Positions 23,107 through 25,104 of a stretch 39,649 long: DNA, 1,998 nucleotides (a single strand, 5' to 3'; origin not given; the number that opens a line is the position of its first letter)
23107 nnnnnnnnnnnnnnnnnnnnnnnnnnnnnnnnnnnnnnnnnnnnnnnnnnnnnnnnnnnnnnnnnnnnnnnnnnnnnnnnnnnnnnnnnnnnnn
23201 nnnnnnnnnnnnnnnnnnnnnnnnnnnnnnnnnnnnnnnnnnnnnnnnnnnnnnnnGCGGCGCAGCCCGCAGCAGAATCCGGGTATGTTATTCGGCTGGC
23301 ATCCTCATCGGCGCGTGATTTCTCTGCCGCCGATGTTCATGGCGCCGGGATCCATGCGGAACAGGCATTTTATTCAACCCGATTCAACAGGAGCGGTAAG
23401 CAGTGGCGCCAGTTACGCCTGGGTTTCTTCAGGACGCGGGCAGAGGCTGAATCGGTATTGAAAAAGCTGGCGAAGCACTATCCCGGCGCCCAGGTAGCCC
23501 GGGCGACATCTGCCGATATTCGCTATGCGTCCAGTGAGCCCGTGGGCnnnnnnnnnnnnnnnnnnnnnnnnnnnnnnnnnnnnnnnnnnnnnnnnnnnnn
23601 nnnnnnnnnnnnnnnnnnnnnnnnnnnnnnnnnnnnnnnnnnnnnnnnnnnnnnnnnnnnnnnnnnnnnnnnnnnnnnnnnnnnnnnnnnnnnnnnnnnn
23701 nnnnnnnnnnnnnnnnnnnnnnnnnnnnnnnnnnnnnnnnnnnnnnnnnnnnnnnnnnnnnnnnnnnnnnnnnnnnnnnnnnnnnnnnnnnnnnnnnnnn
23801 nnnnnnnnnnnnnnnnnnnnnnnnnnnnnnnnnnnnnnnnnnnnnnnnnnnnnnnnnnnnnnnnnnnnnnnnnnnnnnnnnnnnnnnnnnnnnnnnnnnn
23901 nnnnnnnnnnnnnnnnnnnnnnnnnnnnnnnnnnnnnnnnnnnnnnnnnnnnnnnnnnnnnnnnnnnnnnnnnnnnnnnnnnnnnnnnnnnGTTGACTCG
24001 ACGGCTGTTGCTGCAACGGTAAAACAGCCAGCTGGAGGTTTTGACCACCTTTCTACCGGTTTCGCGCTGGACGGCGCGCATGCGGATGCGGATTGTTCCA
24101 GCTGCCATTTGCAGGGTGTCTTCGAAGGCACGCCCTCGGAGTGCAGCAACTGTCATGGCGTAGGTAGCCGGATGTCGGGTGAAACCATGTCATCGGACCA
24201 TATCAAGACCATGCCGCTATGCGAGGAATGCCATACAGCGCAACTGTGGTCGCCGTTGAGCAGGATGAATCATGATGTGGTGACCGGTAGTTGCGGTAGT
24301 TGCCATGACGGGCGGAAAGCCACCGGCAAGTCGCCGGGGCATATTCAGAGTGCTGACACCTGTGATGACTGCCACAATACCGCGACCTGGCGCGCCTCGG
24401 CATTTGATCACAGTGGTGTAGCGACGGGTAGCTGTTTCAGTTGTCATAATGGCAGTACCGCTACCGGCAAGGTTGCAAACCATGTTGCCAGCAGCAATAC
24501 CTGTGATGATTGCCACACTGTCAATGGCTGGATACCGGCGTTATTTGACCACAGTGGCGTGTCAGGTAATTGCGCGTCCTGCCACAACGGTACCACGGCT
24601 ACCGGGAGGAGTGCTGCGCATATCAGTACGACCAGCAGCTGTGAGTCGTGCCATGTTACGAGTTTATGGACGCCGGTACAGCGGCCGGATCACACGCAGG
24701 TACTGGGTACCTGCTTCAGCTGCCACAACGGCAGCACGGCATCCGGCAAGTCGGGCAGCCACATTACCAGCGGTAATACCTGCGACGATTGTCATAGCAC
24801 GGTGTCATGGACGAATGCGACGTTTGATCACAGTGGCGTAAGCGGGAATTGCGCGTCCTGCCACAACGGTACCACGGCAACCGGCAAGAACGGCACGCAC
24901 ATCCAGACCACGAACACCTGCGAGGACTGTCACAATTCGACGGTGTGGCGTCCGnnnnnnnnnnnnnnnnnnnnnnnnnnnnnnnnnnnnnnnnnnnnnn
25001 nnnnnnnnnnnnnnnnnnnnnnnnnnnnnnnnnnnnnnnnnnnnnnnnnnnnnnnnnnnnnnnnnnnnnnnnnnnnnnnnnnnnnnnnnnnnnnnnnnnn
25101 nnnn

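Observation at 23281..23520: SPOR-like cell-wall-binding domain fused to a giant multihaem cytochrome, with a paralogous copy in the adjacent outer-membrane protein (26791-27024)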

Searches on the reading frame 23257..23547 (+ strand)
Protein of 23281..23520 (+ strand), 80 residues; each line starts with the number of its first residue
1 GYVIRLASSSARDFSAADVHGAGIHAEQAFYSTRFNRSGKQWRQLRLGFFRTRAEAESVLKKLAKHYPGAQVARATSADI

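Call 7: search_protein_families(library=pfam, proteins=[window:23281-23520:+], max_evalue=1)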
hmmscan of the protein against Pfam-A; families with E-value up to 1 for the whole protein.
window:23281-23520:+ (80 aa): 1 family
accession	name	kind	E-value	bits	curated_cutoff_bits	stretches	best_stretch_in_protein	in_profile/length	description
PF05036.18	SPOR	-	2.3e-06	28.3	21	1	16-72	15-74/76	SPOR domain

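Call 8: search_protein_families(library=ncbifam, proteins=[window:23281-23520:+], max_evalue=1)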
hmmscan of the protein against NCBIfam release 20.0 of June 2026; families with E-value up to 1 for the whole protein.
window:23281-23520:+ (80 aa): 0 families

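Call 12: search_solved_structures(query=window:23260-23540:+, max_evalue=10, show_alignments=2)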
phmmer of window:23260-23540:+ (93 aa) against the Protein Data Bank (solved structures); distinct sequences matched with E-value up to 10: 5.
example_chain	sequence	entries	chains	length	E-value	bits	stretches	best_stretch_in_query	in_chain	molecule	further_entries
11aa_L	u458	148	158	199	0.25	15.1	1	13-69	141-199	60S ribosomal protein L13-A | 60S ribosomal protein L13 | EL13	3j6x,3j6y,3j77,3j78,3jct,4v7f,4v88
4u3m_M3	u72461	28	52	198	0.25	15.1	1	13-69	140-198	60S ribosomal protein L13-A | eL13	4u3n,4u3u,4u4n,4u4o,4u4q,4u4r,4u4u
9fd4_A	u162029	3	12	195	0.34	14.7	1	14-57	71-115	Flavin reductase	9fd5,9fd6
5i4l_M3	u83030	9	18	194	1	13.2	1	13-64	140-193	60S ribosomal protein L13-A | Large ribosomal subunit protein eL13A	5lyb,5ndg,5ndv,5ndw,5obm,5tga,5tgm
5m1j_L5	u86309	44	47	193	1.9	12.3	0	13-64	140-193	60S ribosomal protein L13-A | Large ribosomal subunit protein eL13A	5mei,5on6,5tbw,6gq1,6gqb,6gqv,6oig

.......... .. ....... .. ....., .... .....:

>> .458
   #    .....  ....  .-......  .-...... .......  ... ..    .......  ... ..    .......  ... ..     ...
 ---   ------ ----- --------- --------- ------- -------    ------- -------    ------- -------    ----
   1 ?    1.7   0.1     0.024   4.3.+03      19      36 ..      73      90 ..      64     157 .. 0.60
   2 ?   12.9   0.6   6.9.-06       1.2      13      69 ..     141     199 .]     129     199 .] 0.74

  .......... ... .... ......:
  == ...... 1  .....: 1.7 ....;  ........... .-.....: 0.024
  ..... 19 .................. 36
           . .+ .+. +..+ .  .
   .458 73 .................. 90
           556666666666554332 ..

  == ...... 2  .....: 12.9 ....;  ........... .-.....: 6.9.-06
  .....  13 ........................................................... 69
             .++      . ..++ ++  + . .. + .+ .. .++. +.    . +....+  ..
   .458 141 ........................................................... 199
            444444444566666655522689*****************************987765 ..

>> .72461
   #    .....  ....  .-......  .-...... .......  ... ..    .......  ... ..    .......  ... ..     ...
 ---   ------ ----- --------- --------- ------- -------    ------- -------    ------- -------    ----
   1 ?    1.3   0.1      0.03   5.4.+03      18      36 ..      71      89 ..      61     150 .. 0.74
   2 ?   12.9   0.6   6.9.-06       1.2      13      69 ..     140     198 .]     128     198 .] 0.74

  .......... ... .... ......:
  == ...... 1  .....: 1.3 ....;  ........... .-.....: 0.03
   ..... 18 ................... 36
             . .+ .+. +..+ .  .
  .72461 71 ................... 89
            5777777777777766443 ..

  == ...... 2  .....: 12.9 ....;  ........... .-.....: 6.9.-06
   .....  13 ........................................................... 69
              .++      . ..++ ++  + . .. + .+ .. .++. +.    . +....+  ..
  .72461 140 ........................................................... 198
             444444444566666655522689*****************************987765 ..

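Call 40: search_solved_structures(query=A2, max_evalue=10, show_alignments=5)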
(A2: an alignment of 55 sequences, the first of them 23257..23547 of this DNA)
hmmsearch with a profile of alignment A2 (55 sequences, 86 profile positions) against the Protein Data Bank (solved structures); distinct sequences matched with E-value up to 10: 9.
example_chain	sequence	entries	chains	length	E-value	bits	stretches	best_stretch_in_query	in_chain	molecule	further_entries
2lfv_A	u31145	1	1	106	1.1e-05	28.8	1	3-69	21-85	Protein damX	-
2n2u_A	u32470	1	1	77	0.016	18.7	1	57-80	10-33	OR358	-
1uta_A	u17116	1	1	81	0.088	16.3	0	40-69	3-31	CELL DIVISION PROTEIN FTSN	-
4hhh_S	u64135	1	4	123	0.12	15.8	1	42-80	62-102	Ribulose bisphosphate carboxylase small chain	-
7bqc_A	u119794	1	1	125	0.15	15.6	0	59-84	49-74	NF4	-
1ej7_S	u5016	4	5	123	0.4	14.2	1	42-80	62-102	RUBISCO (SMALL SUBUNIT) | RIBULOSE 1,5 BISPHOSPHATE CARBOXYLASE/OXYGENASE (SMALL CHAIN) | RIBULOSE 1,5-BISPHOSPHATE CARBOXYLASE/OXYGENASE, FORM III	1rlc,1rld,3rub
4mkv_S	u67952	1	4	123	0.46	14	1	42-80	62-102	Ribulose bisphosphate carboxylase small chain 3A, chloroplastic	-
4rub_S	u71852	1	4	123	0.7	13.4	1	42-80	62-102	RIBULOSE 1,5-BISPHOSPHATE CARBOXYLASE/OXYGENASE (FORM IV)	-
2mq8_A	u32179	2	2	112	0.94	13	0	63-80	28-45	De novo designed protein LFR1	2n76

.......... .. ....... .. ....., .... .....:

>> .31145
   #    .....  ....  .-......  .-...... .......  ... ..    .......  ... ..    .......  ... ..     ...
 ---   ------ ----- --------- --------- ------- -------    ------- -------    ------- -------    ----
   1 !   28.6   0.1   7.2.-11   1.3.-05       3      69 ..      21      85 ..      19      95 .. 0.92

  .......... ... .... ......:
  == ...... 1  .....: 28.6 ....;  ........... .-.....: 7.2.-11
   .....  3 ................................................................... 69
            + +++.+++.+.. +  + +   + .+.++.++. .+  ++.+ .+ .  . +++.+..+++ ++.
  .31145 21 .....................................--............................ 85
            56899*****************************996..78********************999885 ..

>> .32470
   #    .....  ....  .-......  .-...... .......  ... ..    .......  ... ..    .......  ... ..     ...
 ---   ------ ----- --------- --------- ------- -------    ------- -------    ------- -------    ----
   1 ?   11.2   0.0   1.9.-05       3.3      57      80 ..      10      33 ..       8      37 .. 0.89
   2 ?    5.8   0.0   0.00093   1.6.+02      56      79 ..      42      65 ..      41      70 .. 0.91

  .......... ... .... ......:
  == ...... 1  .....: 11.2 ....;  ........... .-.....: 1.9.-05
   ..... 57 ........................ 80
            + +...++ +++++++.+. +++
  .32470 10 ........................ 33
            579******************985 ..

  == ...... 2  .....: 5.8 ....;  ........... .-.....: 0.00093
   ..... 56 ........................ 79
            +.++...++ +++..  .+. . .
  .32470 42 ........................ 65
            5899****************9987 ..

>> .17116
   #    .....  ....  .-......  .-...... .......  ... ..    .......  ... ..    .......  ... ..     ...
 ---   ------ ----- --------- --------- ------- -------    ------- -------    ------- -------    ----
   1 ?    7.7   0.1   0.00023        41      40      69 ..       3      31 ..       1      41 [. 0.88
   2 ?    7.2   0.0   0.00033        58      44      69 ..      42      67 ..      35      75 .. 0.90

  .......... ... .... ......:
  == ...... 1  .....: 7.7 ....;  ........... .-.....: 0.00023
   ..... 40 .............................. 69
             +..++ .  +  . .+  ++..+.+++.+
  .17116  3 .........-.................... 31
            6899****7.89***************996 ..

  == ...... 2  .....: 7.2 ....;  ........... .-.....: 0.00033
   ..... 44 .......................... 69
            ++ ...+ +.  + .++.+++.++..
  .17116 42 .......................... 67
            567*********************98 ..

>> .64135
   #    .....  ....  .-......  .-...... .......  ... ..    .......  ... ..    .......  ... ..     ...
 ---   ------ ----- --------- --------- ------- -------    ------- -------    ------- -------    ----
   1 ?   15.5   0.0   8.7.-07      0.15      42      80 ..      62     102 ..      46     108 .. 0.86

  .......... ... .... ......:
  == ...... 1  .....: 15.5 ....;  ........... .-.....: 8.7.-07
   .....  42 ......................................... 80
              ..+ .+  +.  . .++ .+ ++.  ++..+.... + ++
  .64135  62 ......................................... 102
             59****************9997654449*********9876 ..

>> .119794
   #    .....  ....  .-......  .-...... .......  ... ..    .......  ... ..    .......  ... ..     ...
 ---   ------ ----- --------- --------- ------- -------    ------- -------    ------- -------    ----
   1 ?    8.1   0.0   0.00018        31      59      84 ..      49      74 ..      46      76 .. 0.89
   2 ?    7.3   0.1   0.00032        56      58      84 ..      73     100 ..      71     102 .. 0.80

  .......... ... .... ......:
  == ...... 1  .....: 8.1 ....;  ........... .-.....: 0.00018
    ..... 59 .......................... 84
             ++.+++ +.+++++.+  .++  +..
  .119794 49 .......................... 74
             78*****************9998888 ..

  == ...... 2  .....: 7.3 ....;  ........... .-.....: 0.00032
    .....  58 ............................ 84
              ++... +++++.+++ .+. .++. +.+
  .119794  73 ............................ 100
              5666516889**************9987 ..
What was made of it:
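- On SPOR domain (Pfam PF05036): The A2 profile hits the DamX SPOR domain 2LFV at E 1.1e-5 (call 40).
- The family profile hits the DamX SPOR domain 2LFV at E 1.1e-5, with beta-1 (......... against rYvinLaSS) and the Trp strand in register (call 40).
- Tried and rejected: Only the family profile reached DamX (call 40).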

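Call 47: predict_structure(alignment_id=A2)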
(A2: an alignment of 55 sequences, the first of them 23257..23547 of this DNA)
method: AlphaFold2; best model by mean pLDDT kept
length: 97 residues; sequences in the alignment: 55
mean_pLDDT: 75.7   pTM: 0.65
mean pLDDT of the five models: 75.7, 75.1, 74.7, 74.5, 72.6
residues with pLDDT >= 90: 4; 70-90: 65; 50-70: 19; < 50: 9
segments of 3 or more residues with pLDDT < 50: 1-6
pLDDT, mean of each block of 10 residues (from residue 1): 51 87 74 68 84 85 88 87 75 50
secondary structure, 60 per line:
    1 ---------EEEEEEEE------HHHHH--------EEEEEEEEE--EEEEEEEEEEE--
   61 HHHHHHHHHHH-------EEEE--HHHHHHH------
elements in order: E10-17 H24-28 E37-45 E48-58 H61-71 E79-82 H85-91
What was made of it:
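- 23278..23520 (+): SPOR domain of the cytochrome (residues 62-142), which is the segment in the finding. Residues at the mapped glycan-contact positions are R67, S70, W104 and Q106; the invariant R108 and the beta-4 residue Q133 were also tabulated. The AF2 model has strands at 10-17, 37-45, 48-58 and 79-82 and helices at 24-28 and 61-71, pLDDT 75.7 (call 47).
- On SPOR domain (Pfam PF05036): The AF2 model of the cytochrome copy has pLDDT 75.7 and the expected order of elements (call 47).
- The AF2 model has the beta-alpha-beta-beta-alpha-beta order (call 47).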

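Call 49: fold_search(model_id=the predicted structure, library=pdb)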
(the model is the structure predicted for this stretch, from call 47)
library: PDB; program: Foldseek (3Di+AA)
matches with E <= 10: 1524; with E <= 0.001: 0
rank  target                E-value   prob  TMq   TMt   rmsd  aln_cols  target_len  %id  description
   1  6i09_A                1.4e-02  1.00  0.63  0.77   2.5        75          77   11  Crystal structure of RlpA SPOR domain from Pseudomonas aeruginosa in complex with denuded glycan obtained by soaking (released 2019-11-13)
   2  6i05                  1.5e-02  1.00  0.62  0.77   2.6        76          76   12  Crystal structure of RlpA SPOR domain from Pseudomonas aeruginosa (released 2019-11-13)
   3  3nrb_B                1.8e-02  0.90  0.36  0.17   5.3        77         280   14  Crystal structure of a formyltetrahydrofolate deformylase (purU, PP_1943) from PSEUDOMONAS PUTIDA KT2440 at 2.05 A res (released 2010-07-28)
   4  2n2t_MODEL_1_A        2.6e-02  0.90  0.36  0.39   5.1        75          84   17  Solution NMR Structure of DE NOVO DESIGNED PROTEIN (FDA_60), Northeast Structural Genomics Consortium (NESG) T (released 2015-09-16)
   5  7bff_B                2.8e-02  0.69  0.32  0.35   6.3        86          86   12  Circular permutant of ribosomal protein S6, P54-55 truncated, I25A mutant. (released 2022-07-13)
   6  3ab4_L                2.9e-02  0.85  0.37  0.27   5.2        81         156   20  Crystal structure of feedback inhibition resistant mutant of aspartate kinase from Corynebacterium glutamicum in compl (released 2010-06-23)
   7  3ab4_A                3.3e-02  0.95  0.43  0.15   4.5        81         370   16  Crystal structure of feedback inhibition resistant mutant of aspartate kinase from Corynebacterium glutamicum in compl (released 2010-06-23)
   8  3ab4_F                3.3e-02  0.91  0.40  0.30   4.9        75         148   19  Crystal structure of feedback inhibition resistant mutant of aspartate kinase from Corynebacterium glutamicum in compl (released 2010-06-23)
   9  3nrb_D                3.3e-02  0.66  0.33  0.16   5.8        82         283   15  Crystal structure of a formyltetrahydrofolate deformylase (purU, PP_1943) from PSEUDOMONAS PUTIDA KT2440 at 2.05 A res (released 2010-07-28)
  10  1sc6_C                3.8e-02  0.85  0.41  0.15   5.9        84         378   10  Crystal Structure of W139G D-3-Phosphoglycerate dehydrogenase complexed with NAD+ (released 2005-02-22)
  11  3ab2_M                3.8e-02  0.85  0.37  0.14   5.0        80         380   20  Crystal structure of aspartate kinase from Corynebacterium glutamicum in complex with threonine (released 2010-06-23)
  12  5jjb                  3.8e-02  0.84  0.40  0.15   6.4        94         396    8  Crystal structure of Mycobacterium avium SerB2 mutant D343G (released 2016-05-18)
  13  2wvd_B                3.8e-02  0.80  0.37  0.29   7.6        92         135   14  Structural and mechanistic insights into Helicobacter pylori NikR function (released 2010-01-19)
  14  2x3g                  3.8e-02  0.75  0.36  0.33   6.3        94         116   12  Crystal Structure of the hypothetical protein ORF119 from Sulfolobus islandicus rod-shaped virus 1 (released 2010-07-21)
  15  3pht_B                4.0e-02  0.84  0.37  0.41   5.7        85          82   13  Crystal structure of H74A mutant of Helicobacter Pylori NikR (released 2011-11-23)
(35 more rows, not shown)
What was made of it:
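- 23278..23520 (+): Foldseek's best match is RlpA SPOR (call 49).
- On SPOR domain (Pfam PF05036): Its best Foldseek PDB matches are RlpA SPOR 6I09/6I05, target-normalised TM 0.77, rmsd 2.5 A (call 49).
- Other ferredoxin-like folds fall to 0.45 or below on target-normalised TM, and on query-normalised TM RlpA scores 0.62-0.63 against 0.45 or less (call 49). RNP and ferredoxin-like folds are versatile, as the wide range of folds among the Foldseek hits shows (call 49).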

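Call 59: search_protein_representatives(alignment_id=A3)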
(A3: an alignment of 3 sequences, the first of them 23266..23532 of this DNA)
Query: 3 sequences, 87 profile positions. Proteins with E-value up to 0.001 (for the whole library): 670; up to 1e-10: 81; up to 1e-30: 5. The best 150 are listed.
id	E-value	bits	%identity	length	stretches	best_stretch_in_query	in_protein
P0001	2.3e-44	165.9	-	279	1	1-87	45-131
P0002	2.3e-40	153.1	-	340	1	1-87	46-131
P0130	2.8e-37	143.2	-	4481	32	4-49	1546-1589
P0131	3.1e-32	127.0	-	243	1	5-87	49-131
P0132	3.6e-31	123.6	-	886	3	32-86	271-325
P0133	1.0e-28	115.8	-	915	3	34-87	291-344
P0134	3.3e-28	114.1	-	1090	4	4-85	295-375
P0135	1.3e-27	112.2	-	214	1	6-87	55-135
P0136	5.9e-27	110.1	-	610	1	6-87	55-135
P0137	1.5e-24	102.4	-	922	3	4-85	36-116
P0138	1.8e-23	98.9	-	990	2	7-84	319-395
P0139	2.7e-23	98.4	-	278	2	24-86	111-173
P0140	4.3e-23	97.8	-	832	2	4-83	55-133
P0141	4.7e-23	97.6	-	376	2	24-87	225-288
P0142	1.4e-22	96.1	-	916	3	32-83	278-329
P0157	1.4e-17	80.0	-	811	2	8-84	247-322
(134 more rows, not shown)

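Call 63: search_protein_families(library=pfam, alignment_id=A2, max_evalue=0.01)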
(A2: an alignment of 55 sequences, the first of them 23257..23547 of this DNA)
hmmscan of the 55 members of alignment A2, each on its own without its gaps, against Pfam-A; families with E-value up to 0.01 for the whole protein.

A. member 1, window:23257-23547:+ (97 aa): 1 family
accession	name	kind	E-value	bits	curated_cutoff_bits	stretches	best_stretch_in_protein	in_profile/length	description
PF05036.18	SPOR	-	1.2e-06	29.2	21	1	7-80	2-74/76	SPOR domain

B. families by the number of members that match (of 55 scanned): 2 families
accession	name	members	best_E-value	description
PF05036.18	SPOR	55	9.7e-11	SPOR domain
PF12158.14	DUF3592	1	0.0073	Domain of unknown function (DUF3592)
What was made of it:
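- On SPOR domain (Pfam PF05036): All 55 members of alignment A2 match (call 63).
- Both segments score above the Pfam gathering threshold, and all 55 family members tested match PF05036 (calls 7, 63).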

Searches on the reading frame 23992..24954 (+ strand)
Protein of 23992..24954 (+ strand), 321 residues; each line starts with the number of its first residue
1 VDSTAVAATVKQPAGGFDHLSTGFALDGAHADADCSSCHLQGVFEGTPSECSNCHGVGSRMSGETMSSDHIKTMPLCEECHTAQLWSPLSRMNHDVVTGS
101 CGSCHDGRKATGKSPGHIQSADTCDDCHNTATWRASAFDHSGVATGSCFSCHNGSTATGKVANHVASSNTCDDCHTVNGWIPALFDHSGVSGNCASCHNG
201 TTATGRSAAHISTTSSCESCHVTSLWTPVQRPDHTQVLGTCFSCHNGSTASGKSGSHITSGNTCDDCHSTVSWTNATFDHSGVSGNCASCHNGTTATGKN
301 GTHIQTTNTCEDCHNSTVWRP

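Call 71: find_homologous_proteins(query=window:23992-24954:+, max_evalue=1e-10)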
Query window:23992-24954:+ (321 aa): 2419 proteins with E <= 1e-10 among 7329 candidates; the best 120 are listed.
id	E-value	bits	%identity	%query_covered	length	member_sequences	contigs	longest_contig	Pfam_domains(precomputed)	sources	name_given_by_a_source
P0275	3.8e-167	574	45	100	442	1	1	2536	PF14537.12,PF02085.22,PF14522.12,PF22113.2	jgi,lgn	jgi:hypothetical protein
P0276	3.4e-165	567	59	99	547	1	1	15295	PF14537.12,PF02085.22,PF14522.12,PF22113.2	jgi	-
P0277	3.1e-162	558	48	97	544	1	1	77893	PF09699.16,PF14537.12,PF02085.22,PF14522.12,PF22113.2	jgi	jgi:hypothetical protein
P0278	4.1e-156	538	46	90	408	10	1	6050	PF09699.16,PF14537.12,PF28364.1,PF02085.22,PF14522.12,PF22113.2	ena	-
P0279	2.2e-152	525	45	88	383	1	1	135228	PF14537.12,PF14522.12,PF22113.2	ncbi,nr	ncbi:MAG: hypothetical protein OQL06_07510 [Gammaproteobacteria bacterium]|nr:hypothetical protein [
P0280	9.4e-140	484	52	81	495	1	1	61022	PF09699.16,PF14537.12,PF02085.22,PF14522.12,PF22113.2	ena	-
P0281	8.1e-139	481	50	95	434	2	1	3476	PF14537.12,PF02085.22,PF14522.12,PF22113.2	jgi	-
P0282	1.5e-133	463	48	95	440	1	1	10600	PF09699.16,PF14537.12,PF14522.12,PF22113.2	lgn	-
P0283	1.4e-129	450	47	95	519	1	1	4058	PF14537.12,PF02085.22,PF14522.12,PF22113.2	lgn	-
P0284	3.3e-129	449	42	90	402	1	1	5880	PF14537.12,PF02085.22,PF14522.12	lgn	-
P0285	2.7e-126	440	48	99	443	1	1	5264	PF14537.12,PF02085.22,PF14522.12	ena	-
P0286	3.9e-126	439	48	96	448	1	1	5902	PF09699.16,PF14537.12,PF02085.22,PF14522.12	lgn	-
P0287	2.7e-123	430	54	95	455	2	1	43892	PF14537.12,PF02085.22,PF14522.12,PF22113.2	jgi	-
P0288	7.6e-123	428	45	98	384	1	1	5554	PF14537.12,PF02085.22,PF14522.12,PF22113.2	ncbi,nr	ncbi:MAG: Cytochrome protein [Pseudomonadota bacterium]|nr:Cytochrome protein [Pseudomonadota bacter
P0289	1.0e-121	425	46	94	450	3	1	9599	PF14537.12,PF02085.22,PF14522.12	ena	-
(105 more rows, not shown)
